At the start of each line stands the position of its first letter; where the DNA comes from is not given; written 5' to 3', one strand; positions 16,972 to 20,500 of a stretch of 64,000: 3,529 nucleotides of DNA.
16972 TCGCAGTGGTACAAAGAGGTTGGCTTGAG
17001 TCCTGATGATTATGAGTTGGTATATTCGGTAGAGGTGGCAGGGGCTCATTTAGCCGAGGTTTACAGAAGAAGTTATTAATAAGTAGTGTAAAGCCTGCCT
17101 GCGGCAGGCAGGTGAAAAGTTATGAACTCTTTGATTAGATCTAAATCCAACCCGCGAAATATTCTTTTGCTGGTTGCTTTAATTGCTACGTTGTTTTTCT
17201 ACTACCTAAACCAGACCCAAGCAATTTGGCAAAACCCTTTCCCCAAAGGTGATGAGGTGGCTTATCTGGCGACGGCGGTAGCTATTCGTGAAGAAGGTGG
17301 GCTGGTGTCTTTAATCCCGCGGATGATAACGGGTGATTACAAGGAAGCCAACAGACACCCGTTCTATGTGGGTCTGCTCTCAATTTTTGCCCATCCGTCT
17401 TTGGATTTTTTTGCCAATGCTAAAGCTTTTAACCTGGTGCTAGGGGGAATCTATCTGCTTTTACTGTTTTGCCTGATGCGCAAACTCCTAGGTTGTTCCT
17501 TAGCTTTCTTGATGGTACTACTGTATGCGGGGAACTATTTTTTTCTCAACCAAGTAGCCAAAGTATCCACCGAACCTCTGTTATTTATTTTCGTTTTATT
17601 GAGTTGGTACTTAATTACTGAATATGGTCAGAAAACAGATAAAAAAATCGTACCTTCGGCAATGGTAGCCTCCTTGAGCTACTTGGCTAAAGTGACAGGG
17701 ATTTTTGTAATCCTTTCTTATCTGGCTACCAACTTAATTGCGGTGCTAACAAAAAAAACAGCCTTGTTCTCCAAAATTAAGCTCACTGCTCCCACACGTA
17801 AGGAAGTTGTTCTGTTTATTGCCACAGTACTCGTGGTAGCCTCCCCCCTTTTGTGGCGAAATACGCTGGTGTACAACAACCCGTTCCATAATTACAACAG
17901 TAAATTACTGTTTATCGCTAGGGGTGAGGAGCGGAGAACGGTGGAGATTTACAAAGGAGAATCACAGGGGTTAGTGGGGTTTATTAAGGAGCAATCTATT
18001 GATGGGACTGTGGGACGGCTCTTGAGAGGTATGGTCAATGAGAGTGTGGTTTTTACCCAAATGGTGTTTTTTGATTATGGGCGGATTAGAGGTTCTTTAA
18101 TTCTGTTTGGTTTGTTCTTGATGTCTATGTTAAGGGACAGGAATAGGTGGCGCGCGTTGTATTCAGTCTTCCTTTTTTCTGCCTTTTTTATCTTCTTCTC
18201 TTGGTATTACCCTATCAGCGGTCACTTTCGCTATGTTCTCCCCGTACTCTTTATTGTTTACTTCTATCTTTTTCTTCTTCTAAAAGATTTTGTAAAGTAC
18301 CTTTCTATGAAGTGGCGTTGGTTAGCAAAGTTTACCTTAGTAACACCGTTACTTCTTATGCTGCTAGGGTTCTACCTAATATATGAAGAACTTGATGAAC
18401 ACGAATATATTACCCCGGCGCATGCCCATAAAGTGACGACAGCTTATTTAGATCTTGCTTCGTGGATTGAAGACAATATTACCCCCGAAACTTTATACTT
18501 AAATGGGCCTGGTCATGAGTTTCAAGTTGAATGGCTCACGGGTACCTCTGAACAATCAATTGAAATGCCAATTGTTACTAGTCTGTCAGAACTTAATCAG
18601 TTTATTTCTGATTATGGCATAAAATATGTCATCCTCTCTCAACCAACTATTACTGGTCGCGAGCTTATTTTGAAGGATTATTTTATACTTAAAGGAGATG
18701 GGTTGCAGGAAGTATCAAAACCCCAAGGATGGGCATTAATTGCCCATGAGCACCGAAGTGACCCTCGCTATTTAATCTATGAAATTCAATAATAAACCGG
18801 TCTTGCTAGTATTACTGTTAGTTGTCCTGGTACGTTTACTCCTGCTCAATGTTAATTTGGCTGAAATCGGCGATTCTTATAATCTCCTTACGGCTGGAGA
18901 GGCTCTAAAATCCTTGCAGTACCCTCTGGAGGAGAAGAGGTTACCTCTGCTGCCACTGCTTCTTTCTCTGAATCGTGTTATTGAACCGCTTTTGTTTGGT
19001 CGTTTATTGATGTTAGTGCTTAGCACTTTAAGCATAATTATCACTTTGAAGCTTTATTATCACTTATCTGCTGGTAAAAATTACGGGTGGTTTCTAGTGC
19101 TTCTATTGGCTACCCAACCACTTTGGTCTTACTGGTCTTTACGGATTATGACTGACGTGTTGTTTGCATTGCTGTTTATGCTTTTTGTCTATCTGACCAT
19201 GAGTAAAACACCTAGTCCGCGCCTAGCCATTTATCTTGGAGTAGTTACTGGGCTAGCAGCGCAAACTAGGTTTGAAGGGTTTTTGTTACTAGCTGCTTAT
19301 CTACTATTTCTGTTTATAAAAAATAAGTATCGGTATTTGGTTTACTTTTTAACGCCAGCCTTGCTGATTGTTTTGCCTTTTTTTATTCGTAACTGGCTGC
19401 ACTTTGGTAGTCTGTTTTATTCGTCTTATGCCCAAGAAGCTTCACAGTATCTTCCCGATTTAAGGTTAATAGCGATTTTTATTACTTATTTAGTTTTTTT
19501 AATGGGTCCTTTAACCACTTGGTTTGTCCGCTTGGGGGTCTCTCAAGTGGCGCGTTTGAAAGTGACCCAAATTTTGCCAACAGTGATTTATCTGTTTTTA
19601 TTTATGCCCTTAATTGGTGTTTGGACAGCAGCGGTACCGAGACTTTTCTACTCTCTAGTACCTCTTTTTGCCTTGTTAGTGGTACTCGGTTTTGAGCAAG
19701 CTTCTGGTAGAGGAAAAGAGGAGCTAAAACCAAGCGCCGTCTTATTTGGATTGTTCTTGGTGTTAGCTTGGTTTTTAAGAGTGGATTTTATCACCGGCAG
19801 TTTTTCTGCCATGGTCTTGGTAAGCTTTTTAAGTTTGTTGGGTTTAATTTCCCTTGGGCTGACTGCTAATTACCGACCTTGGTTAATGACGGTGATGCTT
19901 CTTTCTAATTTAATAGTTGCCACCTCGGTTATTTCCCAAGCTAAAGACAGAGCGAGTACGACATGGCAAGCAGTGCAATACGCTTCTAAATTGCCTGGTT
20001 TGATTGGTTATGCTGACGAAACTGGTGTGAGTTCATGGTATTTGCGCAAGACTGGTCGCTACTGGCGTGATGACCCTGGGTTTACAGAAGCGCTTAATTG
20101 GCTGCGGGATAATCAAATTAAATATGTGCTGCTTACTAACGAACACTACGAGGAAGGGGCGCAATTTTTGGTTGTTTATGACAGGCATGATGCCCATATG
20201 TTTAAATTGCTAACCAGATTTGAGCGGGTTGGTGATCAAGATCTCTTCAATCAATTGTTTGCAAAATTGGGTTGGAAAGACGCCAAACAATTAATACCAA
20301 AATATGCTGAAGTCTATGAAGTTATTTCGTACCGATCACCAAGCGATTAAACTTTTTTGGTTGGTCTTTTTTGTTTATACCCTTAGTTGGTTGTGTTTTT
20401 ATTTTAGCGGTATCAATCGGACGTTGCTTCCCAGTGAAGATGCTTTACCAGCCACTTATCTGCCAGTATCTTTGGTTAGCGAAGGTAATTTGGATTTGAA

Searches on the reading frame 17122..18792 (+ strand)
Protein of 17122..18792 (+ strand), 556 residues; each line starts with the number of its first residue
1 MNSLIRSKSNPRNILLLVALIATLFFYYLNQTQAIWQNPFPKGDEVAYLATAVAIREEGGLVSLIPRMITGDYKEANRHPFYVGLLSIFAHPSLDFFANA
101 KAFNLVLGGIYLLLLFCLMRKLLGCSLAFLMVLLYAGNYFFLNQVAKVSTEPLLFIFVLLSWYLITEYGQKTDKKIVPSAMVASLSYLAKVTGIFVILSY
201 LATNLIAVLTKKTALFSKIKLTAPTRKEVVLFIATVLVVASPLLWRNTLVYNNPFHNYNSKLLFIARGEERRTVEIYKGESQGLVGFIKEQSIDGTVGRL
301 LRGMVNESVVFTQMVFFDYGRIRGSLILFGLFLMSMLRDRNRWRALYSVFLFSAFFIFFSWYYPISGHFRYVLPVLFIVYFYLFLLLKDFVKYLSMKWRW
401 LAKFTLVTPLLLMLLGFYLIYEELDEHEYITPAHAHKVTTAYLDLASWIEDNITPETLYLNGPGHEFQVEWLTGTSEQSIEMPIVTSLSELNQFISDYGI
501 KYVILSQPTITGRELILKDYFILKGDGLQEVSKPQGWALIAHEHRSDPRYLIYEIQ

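Call 9: search_protein_families(library=pfam, proteins=[window:17122-18792:+], max_evalue=0.01)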
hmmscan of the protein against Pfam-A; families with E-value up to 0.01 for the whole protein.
window:17122-18792:+ (556 aa): 1 family
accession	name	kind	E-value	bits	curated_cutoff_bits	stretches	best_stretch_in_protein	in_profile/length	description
PF13231.12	PMT_2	-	9.1e-06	26.4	26.1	1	103-243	27-157/160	Dolichyl-phosphate-mannose-protein mannosyltransferase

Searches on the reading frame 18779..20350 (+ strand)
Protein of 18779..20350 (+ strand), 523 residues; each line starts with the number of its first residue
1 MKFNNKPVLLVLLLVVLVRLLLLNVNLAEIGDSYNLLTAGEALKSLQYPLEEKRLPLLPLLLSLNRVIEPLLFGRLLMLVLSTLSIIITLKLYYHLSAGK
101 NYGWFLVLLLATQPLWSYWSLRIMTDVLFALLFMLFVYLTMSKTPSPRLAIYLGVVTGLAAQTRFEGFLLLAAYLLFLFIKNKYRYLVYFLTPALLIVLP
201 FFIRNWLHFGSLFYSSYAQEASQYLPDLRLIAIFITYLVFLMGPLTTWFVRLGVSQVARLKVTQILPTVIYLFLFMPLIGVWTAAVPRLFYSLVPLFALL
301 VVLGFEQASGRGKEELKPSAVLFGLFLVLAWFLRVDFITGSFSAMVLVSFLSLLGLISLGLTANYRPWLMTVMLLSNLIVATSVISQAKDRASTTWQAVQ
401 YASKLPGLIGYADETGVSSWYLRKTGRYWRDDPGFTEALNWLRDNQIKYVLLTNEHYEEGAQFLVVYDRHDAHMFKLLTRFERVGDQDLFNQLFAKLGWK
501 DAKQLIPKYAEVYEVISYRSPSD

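Call 9: search_protein_families(library=pfam, proteins=[window:18779-20350:+], max_evalue=0.01)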
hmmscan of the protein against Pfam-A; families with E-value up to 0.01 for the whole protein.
window:18779-20350:+ (523 aa): 1 family
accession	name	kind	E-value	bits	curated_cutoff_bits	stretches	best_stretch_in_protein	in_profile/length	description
PF13231.12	PMT_2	-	1.6e-05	25.6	26.1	1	71-201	24-157/160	Dolichyl-phosphate-mannose-protein mannosyltransferase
